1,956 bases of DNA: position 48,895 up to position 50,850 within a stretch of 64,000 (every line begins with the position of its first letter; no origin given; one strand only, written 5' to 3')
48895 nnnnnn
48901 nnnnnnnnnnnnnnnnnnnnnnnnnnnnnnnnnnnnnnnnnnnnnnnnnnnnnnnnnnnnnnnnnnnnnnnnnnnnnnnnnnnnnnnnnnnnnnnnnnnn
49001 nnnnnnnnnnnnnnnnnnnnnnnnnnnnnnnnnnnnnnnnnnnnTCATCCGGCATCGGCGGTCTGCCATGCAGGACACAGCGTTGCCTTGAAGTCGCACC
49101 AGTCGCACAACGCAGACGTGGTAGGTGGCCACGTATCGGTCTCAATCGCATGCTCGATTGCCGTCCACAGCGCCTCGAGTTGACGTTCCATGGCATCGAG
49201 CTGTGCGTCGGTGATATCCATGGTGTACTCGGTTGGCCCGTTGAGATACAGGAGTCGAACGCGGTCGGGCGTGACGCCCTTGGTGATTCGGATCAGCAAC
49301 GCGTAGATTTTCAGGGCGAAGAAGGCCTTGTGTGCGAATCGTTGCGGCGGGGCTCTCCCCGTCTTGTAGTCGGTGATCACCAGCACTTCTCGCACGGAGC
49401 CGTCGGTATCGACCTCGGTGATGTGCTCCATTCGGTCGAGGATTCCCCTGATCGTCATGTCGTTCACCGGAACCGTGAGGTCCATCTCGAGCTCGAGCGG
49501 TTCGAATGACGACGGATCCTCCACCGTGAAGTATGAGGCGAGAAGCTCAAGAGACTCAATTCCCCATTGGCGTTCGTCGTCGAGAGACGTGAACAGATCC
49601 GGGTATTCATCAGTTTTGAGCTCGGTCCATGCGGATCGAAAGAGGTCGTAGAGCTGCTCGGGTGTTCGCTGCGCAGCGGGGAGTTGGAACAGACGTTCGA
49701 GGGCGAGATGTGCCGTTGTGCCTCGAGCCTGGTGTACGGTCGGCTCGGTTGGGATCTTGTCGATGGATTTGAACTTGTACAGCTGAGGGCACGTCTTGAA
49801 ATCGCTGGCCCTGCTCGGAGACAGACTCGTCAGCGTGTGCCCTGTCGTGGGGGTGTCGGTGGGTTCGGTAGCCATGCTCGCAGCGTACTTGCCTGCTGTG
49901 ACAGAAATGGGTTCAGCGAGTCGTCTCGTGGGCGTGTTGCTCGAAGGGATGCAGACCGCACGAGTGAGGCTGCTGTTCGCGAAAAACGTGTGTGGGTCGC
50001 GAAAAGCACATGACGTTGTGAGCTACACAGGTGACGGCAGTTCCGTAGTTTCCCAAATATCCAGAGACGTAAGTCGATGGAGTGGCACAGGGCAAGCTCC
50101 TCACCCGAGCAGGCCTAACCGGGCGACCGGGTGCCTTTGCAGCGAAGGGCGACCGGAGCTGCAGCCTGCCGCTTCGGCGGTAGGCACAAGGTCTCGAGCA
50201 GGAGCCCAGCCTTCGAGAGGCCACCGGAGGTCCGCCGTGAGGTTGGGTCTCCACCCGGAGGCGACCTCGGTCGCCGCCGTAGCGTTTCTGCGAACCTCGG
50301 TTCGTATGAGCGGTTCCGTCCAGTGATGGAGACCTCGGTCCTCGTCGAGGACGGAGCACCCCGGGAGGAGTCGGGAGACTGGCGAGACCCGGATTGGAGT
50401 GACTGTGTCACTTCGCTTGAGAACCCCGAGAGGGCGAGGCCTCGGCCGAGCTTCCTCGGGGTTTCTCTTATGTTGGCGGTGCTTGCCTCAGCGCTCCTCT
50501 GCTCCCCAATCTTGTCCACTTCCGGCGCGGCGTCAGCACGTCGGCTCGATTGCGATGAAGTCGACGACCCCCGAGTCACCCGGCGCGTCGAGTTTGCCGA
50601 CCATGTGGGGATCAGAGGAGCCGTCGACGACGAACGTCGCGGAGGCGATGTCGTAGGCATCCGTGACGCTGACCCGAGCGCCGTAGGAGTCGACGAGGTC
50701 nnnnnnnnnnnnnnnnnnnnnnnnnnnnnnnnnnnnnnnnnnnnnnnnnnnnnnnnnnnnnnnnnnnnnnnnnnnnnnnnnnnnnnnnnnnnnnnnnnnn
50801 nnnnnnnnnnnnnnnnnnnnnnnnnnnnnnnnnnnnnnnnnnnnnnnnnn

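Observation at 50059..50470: ncRNA A: about 410-nt structured element with four c(CUCG)g loops plus UUCG and GNRA hairpins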

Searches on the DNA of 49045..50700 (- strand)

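Call 4: search_rna_families(source=window, start=49700, end=50700, threshold=evalue, max_evalue=10, show_alignments=3)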
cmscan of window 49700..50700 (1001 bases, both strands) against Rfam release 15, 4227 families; matches with E-value up to 10: 3.
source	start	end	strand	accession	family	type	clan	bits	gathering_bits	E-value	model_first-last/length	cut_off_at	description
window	49801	49862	+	RF02024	mir-1180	Gene; miRNA;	-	18.9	49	3.8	1-68/68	no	mir-1180 microRNA precursor family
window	50422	50463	+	RF02598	EBv-sisRNA-2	Gene;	-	18.4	41.8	9.1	1-76/76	no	Epstein-Barr virus stable intronic sequence RNA 2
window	50157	50184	-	RF01687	Acido-Lenti-1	Gene; sRNA;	-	17.3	37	0.31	1-46/46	no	Acido-Lenti-1 RNA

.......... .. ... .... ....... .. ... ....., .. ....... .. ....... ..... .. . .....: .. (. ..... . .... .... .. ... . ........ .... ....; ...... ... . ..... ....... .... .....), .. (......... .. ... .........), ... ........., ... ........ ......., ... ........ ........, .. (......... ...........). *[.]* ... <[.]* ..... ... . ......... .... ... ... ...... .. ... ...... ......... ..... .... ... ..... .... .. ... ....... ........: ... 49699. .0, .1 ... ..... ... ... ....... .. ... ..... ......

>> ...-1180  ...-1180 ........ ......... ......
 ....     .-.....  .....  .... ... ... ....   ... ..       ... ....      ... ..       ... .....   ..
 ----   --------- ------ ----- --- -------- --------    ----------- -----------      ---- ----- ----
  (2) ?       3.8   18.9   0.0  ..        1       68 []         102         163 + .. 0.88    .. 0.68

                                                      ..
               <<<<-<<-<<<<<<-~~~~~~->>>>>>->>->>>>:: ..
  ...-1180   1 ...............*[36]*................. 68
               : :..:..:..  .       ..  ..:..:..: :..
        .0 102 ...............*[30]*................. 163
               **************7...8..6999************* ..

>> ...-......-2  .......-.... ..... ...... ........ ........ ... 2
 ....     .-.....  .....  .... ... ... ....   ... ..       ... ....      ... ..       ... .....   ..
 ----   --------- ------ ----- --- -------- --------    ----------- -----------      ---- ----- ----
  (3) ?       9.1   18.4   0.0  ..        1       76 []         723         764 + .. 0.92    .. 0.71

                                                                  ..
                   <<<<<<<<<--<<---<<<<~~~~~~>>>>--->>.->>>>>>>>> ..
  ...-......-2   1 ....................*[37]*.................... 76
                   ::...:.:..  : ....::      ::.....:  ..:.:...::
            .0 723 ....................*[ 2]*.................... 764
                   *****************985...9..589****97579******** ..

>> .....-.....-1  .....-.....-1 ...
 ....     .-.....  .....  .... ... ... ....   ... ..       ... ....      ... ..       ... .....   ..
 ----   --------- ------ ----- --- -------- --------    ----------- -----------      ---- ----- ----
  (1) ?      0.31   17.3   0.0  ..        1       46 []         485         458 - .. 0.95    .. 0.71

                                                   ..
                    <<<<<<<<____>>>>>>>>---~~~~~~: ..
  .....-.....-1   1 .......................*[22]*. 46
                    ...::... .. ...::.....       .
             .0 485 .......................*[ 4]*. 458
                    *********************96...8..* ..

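Call 40: search_rna_families(sources=[L002, L009, L014, L018, L012, L031, L049, L067], threshold=evalue, max_evalue=5)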
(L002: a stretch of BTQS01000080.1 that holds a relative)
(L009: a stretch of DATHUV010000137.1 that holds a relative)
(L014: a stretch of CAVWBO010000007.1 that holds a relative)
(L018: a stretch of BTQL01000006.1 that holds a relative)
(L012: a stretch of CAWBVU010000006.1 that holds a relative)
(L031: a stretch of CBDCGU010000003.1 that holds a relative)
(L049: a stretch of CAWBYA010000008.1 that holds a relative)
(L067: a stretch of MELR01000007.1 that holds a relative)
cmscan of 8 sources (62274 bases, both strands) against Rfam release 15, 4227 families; matches with E-value up to 5: 2.
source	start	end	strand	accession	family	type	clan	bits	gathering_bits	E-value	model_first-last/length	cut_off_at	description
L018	1289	1321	+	RF01307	sR55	Gene; snRNA; snoRNA; CD-box;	-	20.9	35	1.1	1-65/65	no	Small nucleolar RNA sR55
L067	1488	1547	+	RF02791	CcsR1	Gene; sRNA;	-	19.7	65.3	2.6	1-83/83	no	Conserved CCUCCUCCC motif stress-induced RNA 1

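Call 75: build_rna_model(alignment_id=A5)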
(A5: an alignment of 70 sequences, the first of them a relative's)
Model R1 built from alignment A5 (70 sequences, 74 columns); structure: RNAalifold consensus.
model positions 62; base pairs 14; branch points 0; effective number of sequences 7.75; information 0.902 bits per position. Calibrated on 0.2 Mb of random sequence (short: E-values are rough).
structure used (alignment columns):
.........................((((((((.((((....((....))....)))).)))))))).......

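Call 76: search_with_rna_model(model_id=R1, source=window, filters=off, max_evalue=10, show_alignments=2)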
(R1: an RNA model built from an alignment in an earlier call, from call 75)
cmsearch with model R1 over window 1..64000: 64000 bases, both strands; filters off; matches with E-value up to 10: 17.
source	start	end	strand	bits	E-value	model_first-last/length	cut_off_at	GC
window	50410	50469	+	67.9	6.1e-15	1-62/62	no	0.63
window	51529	51578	+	46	1.7e-09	1-62/62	no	0.6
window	50416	50475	-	26.5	0.00011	1-62/62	no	0.62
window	51534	51584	-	23.2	0.00076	1-62/62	no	0.57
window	34638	34668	-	17.2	0.023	1-62/62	no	0.65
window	31003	31040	+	9.4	2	1-62/62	no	0.63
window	174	203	-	9.4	2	1-62/62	no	0.7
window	40961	41003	+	9.1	2.4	1-62/62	no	0.58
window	12343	12366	+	8.3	3.7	1-62/62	no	0.58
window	50838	50893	+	7.7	5.2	1-62/62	no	0.7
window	18599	18641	+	7.6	5.5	1-62/62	no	0.7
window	10797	10825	+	7.6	5.7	1-62/62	no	0.62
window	18710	18752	-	7.2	7.1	1-62/62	no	0.6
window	6867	6921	-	7.1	7.4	1-62/62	no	0.58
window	28605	28632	-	7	7.8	1-62/62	no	0.57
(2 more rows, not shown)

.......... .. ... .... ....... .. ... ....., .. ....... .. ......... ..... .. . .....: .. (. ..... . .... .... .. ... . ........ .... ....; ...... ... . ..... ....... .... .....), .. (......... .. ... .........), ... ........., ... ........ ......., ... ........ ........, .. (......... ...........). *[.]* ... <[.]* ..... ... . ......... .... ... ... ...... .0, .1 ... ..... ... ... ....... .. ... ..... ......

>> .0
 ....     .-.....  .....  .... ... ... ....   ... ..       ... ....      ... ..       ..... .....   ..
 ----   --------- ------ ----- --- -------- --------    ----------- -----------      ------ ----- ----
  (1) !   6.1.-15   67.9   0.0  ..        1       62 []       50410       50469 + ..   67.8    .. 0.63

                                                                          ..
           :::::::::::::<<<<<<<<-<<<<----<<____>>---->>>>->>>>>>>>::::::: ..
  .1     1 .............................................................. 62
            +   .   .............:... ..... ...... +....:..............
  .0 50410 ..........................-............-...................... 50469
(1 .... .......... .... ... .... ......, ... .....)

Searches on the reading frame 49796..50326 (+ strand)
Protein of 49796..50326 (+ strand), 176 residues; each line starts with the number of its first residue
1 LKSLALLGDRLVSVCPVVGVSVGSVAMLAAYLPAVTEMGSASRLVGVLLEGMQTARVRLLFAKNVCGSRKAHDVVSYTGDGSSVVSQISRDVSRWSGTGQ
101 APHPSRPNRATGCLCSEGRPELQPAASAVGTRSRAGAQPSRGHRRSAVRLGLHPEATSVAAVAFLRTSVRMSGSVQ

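Call 58: search_protein_families(library=pfam, proteins=[window:49796-50326:+], max_evalue=0.01)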
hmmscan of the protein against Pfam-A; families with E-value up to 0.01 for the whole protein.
window:49796-50326:+ (176 aa): 0 families
